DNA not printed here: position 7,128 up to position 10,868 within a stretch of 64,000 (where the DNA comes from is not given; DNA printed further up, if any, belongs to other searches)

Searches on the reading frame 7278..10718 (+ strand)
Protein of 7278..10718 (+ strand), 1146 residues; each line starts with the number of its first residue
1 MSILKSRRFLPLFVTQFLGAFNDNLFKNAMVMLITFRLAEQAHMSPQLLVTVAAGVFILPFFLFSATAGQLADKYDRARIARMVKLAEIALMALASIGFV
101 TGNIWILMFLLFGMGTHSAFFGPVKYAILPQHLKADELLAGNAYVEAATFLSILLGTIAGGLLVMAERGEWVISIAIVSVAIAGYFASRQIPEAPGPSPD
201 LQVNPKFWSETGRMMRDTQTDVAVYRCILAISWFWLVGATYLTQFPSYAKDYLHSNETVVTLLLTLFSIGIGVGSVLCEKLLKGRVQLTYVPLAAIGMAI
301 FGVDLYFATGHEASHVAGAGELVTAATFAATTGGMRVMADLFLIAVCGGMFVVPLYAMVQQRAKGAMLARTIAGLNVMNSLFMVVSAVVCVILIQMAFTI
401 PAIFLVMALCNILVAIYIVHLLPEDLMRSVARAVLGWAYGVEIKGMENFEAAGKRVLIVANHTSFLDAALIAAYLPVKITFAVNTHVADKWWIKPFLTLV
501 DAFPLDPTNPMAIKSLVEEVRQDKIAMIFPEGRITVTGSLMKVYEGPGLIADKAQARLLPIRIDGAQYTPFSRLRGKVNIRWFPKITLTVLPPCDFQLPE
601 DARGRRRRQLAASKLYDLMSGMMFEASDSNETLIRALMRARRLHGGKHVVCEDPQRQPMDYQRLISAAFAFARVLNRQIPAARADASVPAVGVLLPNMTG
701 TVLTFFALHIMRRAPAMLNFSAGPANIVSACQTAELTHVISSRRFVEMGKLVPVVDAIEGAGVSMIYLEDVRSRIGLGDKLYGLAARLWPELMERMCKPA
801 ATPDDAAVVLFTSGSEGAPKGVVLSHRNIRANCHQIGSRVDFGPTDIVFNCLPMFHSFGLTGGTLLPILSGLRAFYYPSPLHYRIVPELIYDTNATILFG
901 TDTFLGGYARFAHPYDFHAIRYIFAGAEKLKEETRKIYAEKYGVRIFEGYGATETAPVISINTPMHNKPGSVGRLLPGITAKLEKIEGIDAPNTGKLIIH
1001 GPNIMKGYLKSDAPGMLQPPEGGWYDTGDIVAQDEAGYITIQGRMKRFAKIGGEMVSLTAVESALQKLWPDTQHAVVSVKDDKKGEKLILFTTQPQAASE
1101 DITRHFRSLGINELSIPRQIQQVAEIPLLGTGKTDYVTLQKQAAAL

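Call 70: search_protein_families(library=pfam, proteins=[window:7278-10718:+], max_evalue=0.00001)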
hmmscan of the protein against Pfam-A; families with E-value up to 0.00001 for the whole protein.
window:7278-10718:+ (1146 aa): 3 families
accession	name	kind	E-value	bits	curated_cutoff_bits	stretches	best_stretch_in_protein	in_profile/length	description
PF00501.34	AMP-binding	-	1.1e-53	182.8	29.9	1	648-1009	12-384/384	AMP-binding enzyme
PF07690.21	MFS_1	-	1.5e-19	70.6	33.4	1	13-319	2-299/347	Major Facilitator Superfamily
PF01553.26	Acyltransferase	-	1e-18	67.9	23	1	441-563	2-131/132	Acyltransferase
